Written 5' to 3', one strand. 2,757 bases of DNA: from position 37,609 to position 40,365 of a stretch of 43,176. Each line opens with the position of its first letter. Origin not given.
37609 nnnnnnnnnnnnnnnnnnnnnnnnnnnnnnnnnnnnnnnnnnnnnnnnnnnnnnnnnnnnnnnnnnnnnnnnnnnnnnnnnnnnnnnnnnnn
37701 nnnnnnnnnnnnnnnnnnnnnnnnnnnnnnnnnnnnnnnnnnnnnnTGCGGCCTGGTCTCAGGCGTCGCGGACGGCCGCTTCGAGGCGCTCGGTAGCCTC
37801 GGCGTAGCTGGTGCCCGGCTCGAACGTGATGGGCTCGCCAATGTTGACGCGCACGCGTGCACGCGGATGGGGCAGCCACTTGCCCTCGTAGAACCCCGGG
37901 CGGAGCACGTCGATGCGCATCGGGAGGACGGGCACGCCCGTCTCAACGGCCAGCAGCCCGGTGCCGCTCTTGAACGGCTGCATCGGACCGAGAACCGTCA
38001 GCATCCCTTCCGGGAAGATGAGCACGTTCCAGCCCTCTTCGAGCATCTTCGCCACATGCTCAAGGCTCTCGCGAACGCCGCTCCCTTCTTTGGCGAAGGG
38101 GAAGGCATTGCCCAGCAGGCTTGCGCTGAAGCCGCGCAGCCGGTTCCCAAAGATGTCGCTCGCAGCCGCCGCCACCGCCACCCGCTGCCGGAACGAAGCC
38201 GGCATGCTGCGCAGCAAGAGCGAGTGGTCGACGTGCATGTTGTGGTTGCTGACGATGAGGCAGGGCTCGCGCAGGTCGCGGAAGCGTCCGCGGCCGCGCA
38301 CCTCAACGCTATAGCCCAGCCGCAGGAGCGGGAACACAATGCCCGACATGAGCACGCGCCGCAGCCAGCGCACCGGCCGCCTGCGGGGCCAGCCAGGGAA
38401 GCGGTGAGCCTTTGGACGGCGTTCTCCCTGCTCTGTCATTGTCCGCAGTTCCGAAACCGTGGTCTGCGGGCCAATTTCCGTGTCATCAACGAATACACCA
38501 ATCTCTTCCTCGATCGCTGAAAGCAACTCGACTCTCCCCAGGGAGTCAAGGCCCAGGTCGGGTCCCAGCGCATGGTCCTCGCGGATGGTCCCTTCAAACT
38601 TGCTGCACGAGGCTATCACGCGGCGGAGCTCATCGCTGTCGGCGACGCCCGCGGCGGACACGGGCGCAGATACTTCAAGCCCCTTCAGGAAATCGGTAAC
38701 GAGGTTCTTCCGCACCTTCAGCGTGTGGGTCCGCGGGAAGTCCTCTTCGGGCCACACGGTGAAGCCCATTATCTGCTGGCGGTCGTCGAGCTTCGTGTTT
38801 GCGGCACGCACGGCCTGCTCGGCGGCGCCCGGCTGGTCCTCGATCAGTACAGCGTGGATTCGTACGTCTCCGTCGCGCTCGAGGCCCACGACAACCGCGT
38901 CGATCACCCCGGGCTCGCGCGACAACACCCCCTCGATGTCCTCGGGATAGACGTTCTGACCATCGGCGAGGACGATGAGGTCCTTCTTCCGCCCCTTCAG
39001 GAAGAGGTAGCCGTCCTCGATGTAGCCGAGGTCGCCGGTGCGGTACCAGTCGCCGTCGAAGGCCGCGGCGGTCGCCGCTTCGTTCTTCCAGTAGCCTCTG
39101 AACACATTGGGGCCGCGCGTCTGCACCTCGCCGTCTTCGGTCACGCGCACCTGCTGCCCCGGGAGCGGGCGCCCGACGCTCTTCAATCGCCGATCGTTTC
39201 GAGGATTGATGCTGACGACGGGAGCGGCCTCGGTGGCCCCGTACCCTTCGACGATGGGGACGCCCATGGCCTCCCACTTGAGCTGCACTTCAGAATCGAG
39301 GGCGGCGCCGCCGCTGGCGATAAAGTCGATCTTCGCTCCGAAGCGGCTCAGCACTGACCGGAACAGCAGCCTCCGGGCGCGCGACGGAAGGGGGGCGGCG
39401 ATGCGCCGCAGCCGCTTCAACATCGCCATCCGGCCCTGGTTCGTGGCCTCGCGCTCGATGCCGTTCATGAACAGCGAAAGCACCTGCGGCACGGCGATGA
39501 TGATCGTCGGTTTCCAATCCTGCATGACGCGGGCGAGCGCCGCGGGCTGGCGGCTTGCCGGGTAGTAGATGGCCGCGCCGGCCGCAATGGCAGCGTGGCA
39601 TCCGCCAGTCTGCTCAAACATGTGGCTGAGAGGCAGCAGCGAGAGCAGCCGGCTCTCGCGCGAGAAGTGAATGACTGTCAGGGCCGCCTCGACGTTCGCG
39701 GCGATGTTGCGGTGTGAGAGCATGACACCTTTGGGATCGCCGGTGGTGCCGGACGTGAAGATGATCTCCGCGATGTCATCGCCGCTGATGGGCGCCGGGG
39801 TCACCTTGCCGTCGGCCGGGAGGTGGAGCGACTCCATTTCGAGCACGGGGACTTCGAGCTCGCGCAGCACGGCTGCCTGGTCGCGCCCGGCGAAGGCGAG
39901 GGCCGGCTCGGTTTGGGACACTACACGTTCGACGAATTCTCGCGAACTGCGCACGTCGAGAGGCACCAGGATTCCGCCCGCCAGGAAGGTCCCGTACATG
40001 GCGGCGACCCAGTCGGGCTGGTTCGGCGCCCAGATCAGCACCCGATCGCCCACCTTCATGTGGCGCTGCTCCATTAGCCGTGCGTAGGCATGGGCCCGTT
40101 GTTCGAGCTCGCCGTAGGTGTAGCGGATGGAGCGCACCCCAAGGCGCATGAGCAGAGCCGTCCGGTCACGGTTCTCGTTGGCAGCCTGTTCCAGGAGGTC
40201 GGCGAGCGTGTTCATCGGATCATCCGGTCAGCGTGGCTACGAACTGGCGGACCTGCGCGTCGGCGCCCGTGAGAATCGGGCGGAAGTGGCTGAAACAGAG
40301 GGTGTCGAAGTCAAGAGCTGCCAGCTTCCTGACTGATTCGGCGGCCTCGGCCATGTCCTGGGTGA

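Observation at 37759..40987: Self-contained acyl-activation / carrier / acyltransferase enzyme coupled to an MBL hydrolase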

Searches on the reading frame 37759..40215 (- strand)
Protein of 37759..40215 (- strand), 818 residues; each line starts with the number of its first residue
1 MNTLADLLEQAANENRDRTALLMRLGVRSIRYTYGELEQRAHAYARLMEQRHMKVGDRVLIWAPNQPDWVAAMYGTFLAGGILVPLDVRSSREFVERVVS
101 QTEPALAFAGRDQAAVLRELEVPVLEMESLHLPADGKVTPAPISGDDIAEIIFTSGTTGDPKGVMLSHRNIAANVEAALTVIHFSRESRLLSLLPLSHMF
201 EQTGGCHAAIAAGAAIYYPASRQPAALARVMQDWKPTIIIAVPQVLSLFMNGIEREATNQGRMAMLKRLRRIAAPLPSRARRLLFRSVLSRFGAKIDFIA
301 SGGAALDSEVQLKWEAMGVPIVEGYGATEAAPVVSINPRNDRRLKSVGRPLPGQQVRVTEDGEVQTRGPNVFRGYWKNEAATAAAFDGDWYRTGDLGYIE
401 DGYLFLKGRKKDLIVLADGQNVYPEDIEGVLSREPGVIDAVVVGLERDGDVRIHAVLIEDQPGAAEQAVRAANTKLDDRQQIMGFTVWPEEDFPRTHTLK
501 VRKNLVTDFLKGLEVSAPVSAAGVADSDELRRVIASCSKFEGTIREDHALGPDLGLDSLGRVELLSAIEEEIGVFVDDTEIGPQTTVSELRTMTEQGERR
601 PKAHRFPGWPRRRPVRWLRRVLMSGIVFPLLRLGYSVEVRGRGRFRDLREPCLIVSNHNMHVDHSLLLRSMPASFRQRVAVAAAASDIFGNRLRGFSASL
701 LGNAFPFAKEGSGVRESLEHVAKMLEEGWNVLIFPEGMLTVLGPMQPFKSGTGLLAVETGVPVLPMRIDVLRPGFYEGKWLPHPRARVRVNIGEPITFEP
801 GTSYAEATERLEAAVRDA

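Call 3: search_protein_families(library=pfam, proteins=[window:37759-40215:-], max_evalue=0.01)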
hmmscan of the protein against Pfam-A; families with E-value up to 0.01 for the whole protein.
window:37759-40215:- (818 aa): 4 families
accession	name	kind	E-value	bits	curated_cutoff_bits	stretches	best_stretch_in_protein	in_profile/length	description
PF00501.34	AMP-binding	-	6.7e-77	259.3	29.9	1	8-376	1-384/384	AMP-binding enzyme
PF01553.26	Acyltransferase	-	8.2e-16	58.5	23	1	637-768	2-131/132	Acyltransferase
PF00550.31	PP-binding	-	2.8e-05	24.7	20.8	1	544-590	18-63/67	Phosphopantetheine attachment site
PF23562.2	AMP-binding_C_3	-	0.0007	20.4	20.8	1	412-473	2-71/124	AMP-binding enzyme C-terminal domain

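Call 4: search_protein_families(library=ncbifam, proteins=[window:37759-40215:-], max_evalue=0.01)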
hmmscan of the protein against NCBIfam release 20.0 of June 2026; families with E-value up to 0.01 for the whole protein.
window:37759-40215:- (818 aa): 113 families (the best 25 are shown)
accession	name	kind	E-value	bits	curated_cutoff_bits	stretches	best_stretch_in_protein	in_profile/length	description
NF004837.0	PRK06187.1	subfamily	4.3e-75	253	476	3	295-472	287-485/531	long-chain-fatty-acid--CoA ligase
NF004114.0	PRK05605.1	equivalog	2.2e-62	211.2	766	3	298-505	342-564/575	long-chain-fatty-acid--CoA ligase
NF005702.0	PRK07514.1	subfamily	2.8e-62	210.7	558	2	282-508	257-498/506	malonyl-CoA synthase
NF005801.1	PRK07656.1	equivalog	5.2e-61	206.8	657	2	3-257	2-275/500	FadD3 family acyl-CoA ligase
NF052269.1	Staph_lig_FadD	equivalog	1.6e-59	201.6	650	2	295-468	266-452/499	long-chain-fatty-acid--CoA ligase FadD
NF052580.1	Str24CoAsynCasG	equivalog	9.3e-55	186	750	2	304-471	330-511/548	steroid-24-oyl-CoA synthetase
TIGR01733.1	AA-adenyl-dom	subfamily_domain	2.6e-54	184.6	317.4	2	33-256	1-233/409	amino acid adenylation domain-containing protein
NF006386.0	PRK08633.1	equivalog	7e-54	183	1221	3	142-251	778-888/1147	acyl-[ACP]--phospholipid O-acyltransferase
NF006181.0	PRK08314.1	subfamily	2.5e-52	177.9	705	3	295-458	320-500/563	long-chain-fatty-acid--CoA ligase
TIGR01923.1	menE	equivalog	3.3e-52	177.8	330.15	2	299-446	229-383/442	o-succinylbenzoate--CoA ligase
NF004229.0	PRK05677.1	subfamily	4.5e-52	177.3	879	3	297-457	329-501/563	long-chain-fatty-acid--CoA ligase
NF005714.0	PRK07529.1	subfamily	6.4e-52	176.7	632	3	296-444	340-508/640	acyl-CoA synthetase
NF006572.0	PRK09088.1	equivalog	2.6e-51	174.8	696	2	298-509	261-486/491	acyl-CoA synthetase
NF009233.0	PRK12583.1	subfamily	1.5e-50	172.2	832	3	321-506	346-546/558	fatty acid CoA ligase family protein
NF005291.0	PRK06814.1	equivalog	2.3e-50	171.5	1349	3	298-432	911-1053/1140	acyl-[ACP]--phospholipid O-acyltransferase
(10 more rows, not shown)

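Call 5: find_homologous_proteins(query=window:37759-40215:-, max_evalue=1e-10)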
Query window:37759-40215:- (818 aa): 6571 proteins with E <= 1e-10 among 8000 candidates; the best 120 are listed.
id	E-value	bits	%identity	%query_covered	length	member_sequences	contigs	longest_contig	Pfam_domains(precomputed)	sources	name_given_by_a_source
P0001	0.0e+0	1833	100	100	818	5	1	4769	PF00501.35,PF01553.27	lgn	-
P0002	0.0e+0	1675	89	100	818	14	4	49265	PF00501.35,PF01553.27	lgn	-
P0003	0.0e+0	1660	89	100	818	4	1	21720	PF00550.32,PF00501.35,PF01553.27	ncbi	-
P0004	0.0e+0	1478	78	100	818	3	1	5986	PF00501.35,PF01553.27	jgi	-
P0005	0.0e+0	1458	78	100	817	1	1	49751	PF00501.35,PF01553.27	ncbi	-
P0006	0.0e+0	1406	73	100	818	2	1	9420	PF00550.32,PF00501.35,PF01553.27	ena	-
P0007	0.0e+0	1395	74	100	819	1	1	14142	PF00550.32,PF00501.35,PF01553.27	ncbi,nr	ncbi:MAG TPA: AMP-binding protein [Tepidiformaceae bacterium]|nr:AMP-binding protein [Tepidiformacea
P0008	0.0e+0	1388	73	100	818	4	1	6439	PF00550.32,PF00501.35,PF01553.27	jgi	jgi:long-chain acyl-CoA synthetase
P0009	0.0e+0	1379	72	100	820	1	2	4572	PF00550.32,PF00501.35,PF01553.27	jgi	jgi:long-chain acyl-CoA synthetase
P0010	0.0e+0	1372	72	100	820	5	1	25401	PF00550.32,PF00501.35,PF01553.27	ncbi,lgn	-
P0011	0.0e+0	1370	72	100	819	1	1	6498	PF00550.32,PF00501.35,PF01553.27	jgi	-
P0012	0.0e+0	1370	72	100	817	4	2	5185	PF00501.35,PF01553.27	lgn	-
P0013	0.0e+0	1366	72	100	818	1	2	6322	PF00550.32,PF00501.35,PF01553.27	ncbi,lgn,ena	-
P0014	0.0e+0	1364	72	100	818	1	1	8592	PF00550.32,PF00501.35,PF01553.27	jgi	jgi:long-chain acyl-CoA synthetase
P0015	0.0e+0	1362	72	100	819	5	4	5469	PF00501.35,PF01553.27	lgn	-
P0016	0.0e+0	1362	72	100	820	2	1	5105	PF00550.32,PF00501.35,PF01553.27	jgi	jgi:long-chain acyl-CoA synthetase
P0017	0.0e+0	1361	72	100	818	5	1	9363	PF00550.32,PF00501.35,PF01553.27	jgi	jgi:long-chain acyl-CoA synthetase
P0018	0.0e+0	1352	71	100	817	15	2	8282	PF00550.32,PF00501.35,PF01553.27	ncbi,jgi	jgi:long-chain acyl-CoA synthetase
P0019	0.0e+0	1350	72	100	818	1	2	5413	PF00501.35,PF01553.27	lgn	-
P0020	0.0e+0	1348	72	100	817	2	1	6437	PF00501.35,PF01553.27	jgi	-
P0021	0.0e+0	1346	71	100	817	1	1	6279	PF00501.35,PF01553.27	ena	-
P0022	0.0e+0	1345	71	100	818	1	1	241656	PF00550.32,PF00501.35,PF01553.27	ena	-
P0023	0.0e+0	1344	72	100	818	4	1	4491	PF00550.32,PF00501.35,PF01553.27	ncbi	ncbi:MAG TPA: AMP-binding protein [Tepidiformaceae bacterium]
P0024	0.0e+0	1344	72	100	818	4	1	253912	PF00550.32,PF00501.35,PF01553.27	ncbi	-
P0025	0.0e+0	1342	71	100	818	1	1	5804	PF00550.32,PF00501.35,PF01553.27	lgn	-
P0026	0.0e+0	1340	71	100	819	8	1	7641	PF00501.35,PF01553.27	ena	-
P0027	0.0e+0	1338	72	99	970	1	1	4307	PF00501.35,PF02397.23,PF01553.27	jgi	jgi:long-chain acyl-CoA synthetase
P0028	0.0e+0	1337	70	100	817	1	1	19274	PF00501.35,PF01553.27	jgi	-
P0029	0.0e+0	1335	70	100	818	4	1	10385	PF00550.32,PF00501.35,PF01553.27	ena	-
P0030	0.0e+0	1335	70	100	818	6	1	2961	PF00550.32,PF00501.35,PF01553.27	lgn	-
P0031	0.0e+0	1333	72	100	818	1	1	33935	PF00550.32,PF00501.35,PF01553.27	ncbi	-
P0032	0.0e+0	1333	70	100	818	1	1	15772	PF00501.35,PF01553.27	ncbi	-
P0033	0.0e+0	1333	70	100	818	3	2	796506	PF00550.32,PF00501.35,PF01553.27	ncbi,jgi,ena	ncbi:MAG: AMP-binding protein [Tepidiformaceae bacterium]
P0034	0.0e+0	1331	71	100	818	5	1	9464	PF00501.35,PF01553.27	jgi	jgi:long-chain acyl-CoA synthetase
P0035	0.0e+0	1331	70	100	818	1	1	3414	PF00550.32,PF00501.35,PF01553.27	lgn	-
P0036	0.0e+0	1330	71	100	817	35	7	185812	PF00550.32,PF00501.35,PF01553.27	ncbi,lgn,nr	ncbi:MAG: AMP-binding protein [Chloroflexi bacterium]|nr:AMP-binding protein [Chloroflexota bacteriu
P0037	0.0e+0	1330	70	100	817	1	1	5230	PF00501.35,PF01553.27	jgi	-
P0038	0.0e+0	1330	71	100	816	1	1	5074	PF00501.35,PF01553.27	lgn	-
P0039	0.0e+0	1329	71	100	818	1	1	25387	PF00550.32,PF00501.35,PF01553.27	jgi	jgi:long-chain acyl-CoA synthetase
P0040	0.0e+0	1329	70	100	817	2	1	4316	PF00501.35,PF01553.27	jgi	jgi:long-chain acyl-CoA synthetase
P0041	0.0e+0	1327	71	100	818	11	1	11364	PF00550.32,PF00501.35,PF01553.27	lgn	-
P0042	0.0e+0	1326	72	97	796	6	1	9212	PF00501.35,PF01553.27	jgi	jgi:long-chain acyl-CoA synthetase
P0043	0.0e+0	1322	70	100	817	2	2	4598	PF00550.32,PF00501.35,PF01553.27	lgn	-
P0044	0.0e+0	1322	70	100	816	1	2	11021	PF00501.35,PF01553.27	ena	-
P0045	0.0e+0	1321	70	100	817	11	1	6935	PF00501.35,PF01553.27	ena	-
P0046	0.0e+0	1321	70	100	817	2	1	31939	PF00550.32,PF00501.35,PF01553.27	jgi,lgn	-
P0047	0.0e+0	1321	70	100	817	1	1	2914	PF00550.32,PF00501.35,PF01553.27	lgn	-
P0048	0.0e+0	1320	70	100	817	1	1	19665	PF00550.32,PF00501.35,PF01553.27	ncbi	-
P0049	0.0e+0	1320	71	100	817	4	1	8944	PF00550.32,PF00501.35,PF01553.27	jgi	jgi:long-chain acyl-CoA synthetase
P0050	0.0e+0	1320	70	100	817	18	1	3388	PF00550.32,PF00501.35,PF01553.27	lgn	-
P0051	0.0e+0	1319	70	100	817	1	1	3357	PF00550.32,PF00501.35,PF01553.27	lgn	-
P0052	0.0e+0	1319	69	100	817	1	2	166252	PF00501.35,PF01553.27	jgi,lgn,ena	-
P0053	0.0e+0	1318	70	100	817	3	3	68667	PF00550.32,PF00501.35,PF01553.27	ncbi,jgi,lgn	jgi:long-chain acyl-CoA synthetase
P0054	0.0e+0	1318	71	100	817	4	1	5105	PF00550.32,PF00501.35,PF01553.27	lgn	-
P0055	0.0e+0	1317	70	100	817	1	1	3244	PF00501.35,PF01553.27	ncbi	-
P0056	0.0e+0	1317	70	100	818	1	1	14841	PF00550.32,PF00501.35,PF01553.27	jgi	jgi:long-chain acyl-CoA synthetase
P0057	0.0e+0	1316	70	100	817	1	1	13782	PF00550.32,PF00501.35,PF01553.27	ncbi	-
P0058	0.0e+0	1313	70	100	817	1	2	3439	PF00550.32,PF00501.35,PF01553.27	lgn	-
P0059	0.0e+0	1311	70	100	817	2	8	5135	PF00550.32,PF00501.35,PF01553.27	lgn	-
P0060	0.0e+0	1308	72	97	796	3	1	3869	PF00501.35,PF01553.27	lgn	-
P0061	0.0e+0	1308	69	100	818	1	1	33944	PF00501.35,PF01553.27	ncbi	ncbi:MAG: AMP-binding protein [bacterium]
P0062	0.0e+0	1308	69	100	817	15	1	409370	PF00501.35,PF01553.27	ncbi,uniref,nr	ncbi:MAG: AMP-binding protein [Dehalococcoidia bacterium]|uniref:AMP-binding protein n=1 Tax=Candida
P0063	0.0e+0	1307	70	100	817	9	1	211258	PF00550.32,PF00501.35,PF01553.27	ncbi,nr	ncbi:MAG: AMP-binding protein [Dehalococcoidia bacterium]|nr:AMP-binding protein [Dehalococcoidia ba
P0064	0.0e+0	1307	70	100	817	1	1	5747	PF00550.32,PF00501.35,PF01553.27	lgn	-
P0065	0.0e+0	1304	68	100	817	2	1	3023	PF00550.32,PF00501.35,PF01553.27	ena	-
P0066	0.0e+0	1301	69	100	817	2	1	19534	PF00550.32,PF00501.35,PF01553.27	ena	-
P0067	0.0e+0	1300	70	100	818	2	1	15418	PF00550.32,PF00501.35,PF01553.27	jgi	jgi:long-chain acyl-CoA synthetase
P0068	0.0e+0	1288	70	100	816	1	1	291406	PF00550.32,PF00501.35,PF01553.27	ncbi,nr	ncbi:MAG: AMP-binding protein [Tepidiforma sp.]|nr:MAG: AMP-binding protein [Tepidiforma sp.]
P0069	0.0e+0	1286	70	100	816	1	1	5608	PF00550.32,PF00501.35,PF01553.27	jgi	jgi:long-chain acyl-CoA synthetase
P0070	0.0e+0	1282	68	100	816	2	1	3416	PF00550.32,PF00501.35,PF01553.27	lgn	-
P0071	0.0e+0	1280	69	100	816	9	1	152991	PF00550.32,PF00501.35,PF01553.27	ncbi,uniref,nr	ncbi:AMP-binding protein [Tepidiforma sp.]|uniref:AMP-binding protein n=1 Tax=Tepidiforma sp. TaxID=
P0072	0.0e+0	1278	69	100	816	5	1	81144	PF00550.32,PF00501.35,PF01553.27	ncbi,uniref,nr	ncbi:AMP-binding protein [Tepidiforma sp.]|uniref:AMP-binding protein n=1 Tax=Tepidiforma sp. TaxID=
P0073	0.0e+0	1275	68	100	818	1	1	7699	PF00550.32,PF00501.35,PF01553.27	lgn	-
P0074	0.0e+0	1274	69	100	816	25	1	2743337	PF00550.32,PF00501.35,PF01553.27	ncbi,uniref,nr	ncbi:AMP-binding protein [Tepidiforma thermophila]|uniref:Long-chain acyl-CoA synthetase n=1 Tax=Tep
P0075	0.0e+0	1267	68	100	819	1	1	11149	PF00550.32,PF00501.35,PF01553.27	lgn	-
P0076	0.0e+0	1254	67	100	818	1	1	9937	PF00550.32,PF00501.35,PF01553.27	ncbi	-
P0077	0.0e+0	1253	68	100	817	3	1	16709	PF00550.32,PF00501.35,PF01553.27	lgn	-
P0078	0.0e+0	1248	67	100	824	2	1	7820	PF00550.32,PF00501.35,PF01553.27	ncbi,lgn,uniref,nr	ncbi:AMP-binding protein [Tepidiforma sp.]|uniref:AMP-binding protein n=1 Tax=Tepidiforma sp. TaxID=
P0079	0.0e+0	1239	68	100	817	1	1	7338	PF00550.32,PF00501.35,PF01553.27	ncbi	-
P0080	0.0e+0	1239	67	100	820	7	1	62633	PF00550.32,PF00501.35,PF01553.27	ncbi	-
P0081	0.0e+0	1235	67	100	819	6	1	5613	PF00550.32,PF00501.35,PF01553.27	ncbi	-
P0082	0.0e+0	1234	81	80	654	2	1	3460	PF00501.35,PF01553.27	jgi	jgi:long-chain acyl-CoA synthetase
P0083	0.0e+0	1233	67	100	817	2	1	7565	PF00550.32,PF00501.35,PF01553.27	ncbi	-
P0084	0.0e+0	1222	66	100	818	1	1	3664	PF00501.35,PF01553.27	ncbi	-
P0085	0.0e+0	1203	65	100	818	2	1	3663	PF00501.35,PF01553.27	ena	-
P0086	0.0e+0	1196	65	100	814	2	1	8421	PF00501.35,PF01553.27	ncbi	ncbi:MAG: AMP-binding protein, partial [Dehalococcoidia bacterium]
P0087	0.0e+0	1192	65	100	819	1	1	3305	PF00550.32,PF00501.35,PF01553.27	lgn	-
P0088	0.0e+0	1079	61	100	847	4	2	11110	PF00550.32,PF00501.35,PF01553.27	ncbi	-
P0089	0.0e+0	1067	61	100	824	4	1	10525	PF00550.32,PF00501.35,PF01553.27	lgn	-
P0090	0.0e+0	1055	59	100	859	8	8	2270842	PF00550.32,PF00501.35,PF01553.27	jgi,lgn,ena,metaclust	metaclust:\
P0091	0.0e+0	1050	59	100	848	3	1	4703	PF00550.32,PF00501.35,PF01553.27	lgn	-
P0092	0.0e+0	1032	58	100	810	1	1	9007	PF00550.32,PF00501.35,PF01553.27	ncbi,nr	ncbi:MAG: AMP-binding protein [Acidobacteriota bacterium]|nr:AMP-binding protein [Acidobacteriota ba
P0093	0.0e+0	1024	68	79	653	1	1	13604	PF00501.35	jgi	jgi:long-chain acyl-CoA synthetase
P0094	0.0e+0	1018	59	98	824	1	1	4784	PF00550.32,PF00501.35,PF01553.27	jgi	jgi:long-chain acyl-CoA synthetase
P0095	0.0e+0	1013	58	100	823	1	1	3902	PF00550.32,PF00501.35,PF01553.27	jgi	jgi:long-chain acyl-CoA synthetase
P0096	0.0e+0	1012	57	100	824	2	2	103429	PF00550.32,PF00501.35,PF23562.3,PF01553.27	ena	-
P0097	1.7e-290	984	62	89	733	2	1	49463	PF00550.32,PF00501.35,PF01553.27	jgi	jgi:long-chain acyl-CoA synthetase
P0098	4.2e-290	982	66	80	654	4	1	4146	PF00501.35,PF01553.27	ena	-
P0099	7.0e-260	883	66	72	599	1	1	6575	PF00550.32,PF00501.35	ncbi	ncbi:MAG: non-ribosomal peptide synthetase, partial [Anaerolineaceae bacterium]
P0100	2.5e-251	854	50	100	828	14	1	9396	PF00550.32,PF00501.35,PF23562.3,PF01553.27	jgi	-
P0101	6.9e-251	853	51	100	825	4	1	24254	PF00550.32,PF00501.35,PF01553.27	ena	-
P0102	9.3e-248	842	49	100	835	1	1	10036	PF00501.35,PF01553.27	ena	-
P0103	2.9e-246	837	51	100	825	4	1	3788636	PF00550.32,PF00501.35,PF23562.3,PF01553.27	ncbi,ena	-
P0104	1.2e-245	835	49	100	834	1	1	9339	PF00550.32,PF00501.35,PF23562.3,PF01553.27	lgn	-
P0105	1.6e-245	835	50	100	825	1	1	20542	PF00550.32,PF00501.35,PF01553.27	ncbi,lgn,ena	-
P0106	3.0e-245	834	48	100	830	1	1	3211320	PF00550.32,PF00501.35,PF01553.27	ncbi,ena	-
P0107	1.3e-243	829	49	100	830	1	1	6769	PF00550.32,PF00501.35,PF01553.27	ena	-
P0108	3.3e-243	827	49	100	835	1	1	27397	PF00550.32,PF00501.35,PF13193.13,PF01553.27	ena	-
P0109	3.5e-243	827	50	100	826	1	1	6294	PF00550.32,PF00501.35,PF01553.27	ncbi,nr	ncbi:MAG: AMP-binding protein [Chloroflexi bacterium]|nr:AMP-binding protein [Chloroflexota bacteriu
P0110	4.1e-243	827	48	100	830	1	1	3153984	PF00550.32,PF00501.35,PF01553.27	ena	-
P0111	5.4e-243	827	49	100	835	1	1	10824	PF00501.35,PF01553.27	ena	-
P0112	8.4e-243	826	49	100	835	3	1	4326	PF00550.32,PF00501.35,PF13193.13,PF01553.27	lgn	-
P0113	9.7e-243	826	49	100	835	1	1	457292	PF00550.32,PF00501.35,PF01553.27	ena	-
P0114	9.9e-243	826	73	61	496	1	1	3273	PF00550.32,PF00501.35,PF01553.27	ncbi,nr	ncbi:MAG TPA: AMP-binding protein, partial [Tepidiformaceae bacterium]|nr:AMP-binding protein [Tepid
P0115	1.4e-242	825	50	100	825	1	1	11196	PF00550.32,PF00501.35,PF01553.27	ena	-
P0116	1.4e-242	825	50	100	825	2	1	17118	PF00550.32,PF00501.35,PF23562.3,PF01553.27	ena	-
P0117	1.5e-242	825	48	100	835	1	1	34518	PF00550.32,PF00501.35,PF13193.13,PF01553.27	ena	-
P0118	2.3e-242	825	49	100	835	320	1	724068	PF00550.32,PF00501.35,PF01553.27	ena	-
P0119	3.0e-242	824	50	100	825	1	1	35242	PF00550.32,PF00501.35,PF23562.3,PF01553.27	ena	-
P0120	7.7e-242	823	49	100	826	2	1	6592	PF00550.32,PF00501.35,PF01553.27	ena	-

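Call 6: search_solved_structures(query=window:37759-40215:-, max_evalue=0.00001)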
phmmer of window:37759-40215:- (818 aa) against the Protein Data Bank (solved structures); distinct sequences matched with E-value up to 0.00001: 211 (the best 60 are shown).
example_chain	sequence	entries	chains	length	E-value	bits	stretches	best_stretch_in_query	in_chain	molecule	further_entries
4fuq_A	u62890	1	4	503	7.2e-41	143.2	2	295-511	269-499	Malonyl CoA synthetase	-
4fut_A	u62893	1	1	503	3.9e-40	140.8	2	295-510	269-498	Malonyl CoA synthetase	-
4gxq_A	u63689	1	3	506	4.9e-39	137.2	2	297-508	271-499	Malonyl CoA synthetase, Benzoate-CoA ligase Chimeric protein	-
4gxr_A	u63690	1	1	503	6.1e-39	136.9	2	297-508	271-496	Malonyl CoA synthetase, Benzoate-CoA ligase Chimeric protein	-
8wev_A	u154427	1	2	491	2.7e-38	134.7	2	299-446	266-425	Feruloyl-CoA Synthetase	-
8weu_A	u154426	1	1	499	3e-38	134.5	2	299-446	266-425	Fatty-acyl-CoA synthase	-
3r44_A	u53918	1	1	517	6.6e-38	133.4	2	298-506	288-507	fatty acyl CoA synthetase FADD13 (FATTY-ACYL-CoA SYNTHETASE)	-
5ie0_A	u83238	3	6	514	3.6e-37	131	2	295-507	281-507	Oxalate--CoA ligase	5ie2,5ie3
5x8f_A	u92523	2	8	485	2e-35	125.2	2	298-512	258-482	2-succinylbenzoate--CoA ligase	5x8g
5buq_A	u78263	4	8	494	3.8e-35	124.3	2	302-512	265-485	2-succinylbenzoate--CoA ligase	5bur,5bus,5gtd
6qjz_A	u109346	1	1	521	3.8e-34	121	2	295-508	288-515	oxalyl CoA-synthetase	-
3ivr_A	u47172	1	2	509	8.4e-33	116.5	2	325-447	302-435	Putative long-chain-fatty-acid CoA ligase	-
6mfy_A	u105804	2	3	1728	2.6e-31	111.6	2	5-171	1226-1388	Linear gramicidin synthase subunit A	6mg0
6mfz_A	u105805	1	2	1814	3.4e-31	111.2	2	5-171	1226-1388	Linear gramicidin synthase subunit A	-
9be3_A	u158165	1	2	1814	3.5e-31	111.2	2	5-171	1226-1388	Linear gramicidin synthase subunit A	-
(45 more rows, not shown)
